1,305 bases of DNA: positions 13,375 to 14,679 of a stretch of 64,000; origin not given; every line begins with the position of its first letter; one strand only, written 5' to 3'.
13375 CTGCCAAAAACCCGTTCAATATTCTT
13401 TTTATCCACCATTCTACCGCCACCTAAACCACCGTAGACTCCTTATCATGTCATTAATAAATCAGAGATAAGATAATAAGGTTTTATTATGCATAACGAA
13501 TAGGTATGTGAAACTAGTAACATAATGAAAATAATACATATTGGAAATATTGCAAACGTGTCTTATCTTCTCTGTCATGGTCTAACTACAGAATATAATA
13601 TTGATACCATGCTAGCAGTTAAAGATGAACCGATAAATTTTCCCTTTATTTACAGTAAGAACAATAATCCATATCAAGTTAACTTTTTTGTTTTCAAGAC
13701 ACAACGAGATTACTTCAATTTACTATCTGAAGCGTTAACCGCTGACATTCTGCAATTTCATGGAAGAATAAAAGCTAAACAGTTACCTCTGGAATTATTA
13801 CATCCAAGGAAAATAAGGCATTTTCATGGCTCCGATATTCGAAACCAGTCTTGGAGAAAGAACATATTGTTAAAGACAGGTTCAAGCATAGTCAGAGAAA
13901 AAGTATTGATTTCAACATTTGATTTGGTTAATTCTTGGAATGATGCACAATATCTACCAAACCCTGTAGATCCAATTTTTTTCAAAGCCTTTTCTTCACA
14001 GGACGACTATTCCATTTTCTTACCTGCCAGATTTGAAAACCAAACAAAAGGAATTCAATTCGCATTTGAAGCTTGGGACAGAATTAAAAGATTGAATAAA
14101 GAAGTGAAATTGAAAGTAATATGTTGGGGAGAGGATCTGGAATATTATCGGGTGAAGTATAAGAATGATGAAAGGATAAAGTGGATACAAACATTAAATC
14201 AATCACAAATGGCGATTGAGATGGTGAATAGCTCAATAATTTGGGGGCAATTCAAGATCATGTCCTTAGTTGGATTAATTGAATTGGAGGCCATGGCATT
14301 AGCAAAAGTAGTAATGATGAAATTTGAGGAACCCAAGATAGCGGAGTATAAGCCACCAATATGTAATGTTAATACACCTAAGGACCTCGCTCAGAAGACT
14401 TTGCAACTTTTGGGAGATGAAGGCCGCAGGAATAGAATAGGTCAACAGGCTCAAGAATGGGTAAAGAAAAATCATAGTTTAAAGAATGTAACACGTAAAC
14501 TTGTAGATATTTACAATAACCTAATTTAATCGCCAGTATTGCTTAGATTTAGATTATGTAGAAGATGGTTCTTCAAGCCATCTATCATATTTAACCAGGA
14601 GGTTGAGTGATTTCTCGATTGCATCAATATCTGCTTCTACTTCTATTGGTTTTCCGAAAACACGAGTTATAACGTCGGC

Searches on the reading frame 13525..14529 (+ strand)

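Call 8: search_protein_families(library=pfam, proteins=[window:13525-14529:+])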
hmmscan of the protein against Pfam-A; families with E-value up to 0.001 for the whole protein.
window:13525-14529:+ (334 aa): 3 families
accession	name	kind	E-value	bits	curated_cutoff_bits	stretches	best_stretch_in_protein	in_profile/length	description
PF00534.26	Glycos_transf_1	-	8.5e-07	29.1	26.4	1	152-312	6-172/172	Glycosyl transferases group 1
PF13692.12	Glyco_trans_1_4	-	3.4e-05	24.6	27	1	164-298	4-142/142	Glycosyl transferases group 1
PF13524.12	Glyco_trans_1_2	-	0.0002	21.8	25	1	194-327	13-143/144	Glycosyl transferase-like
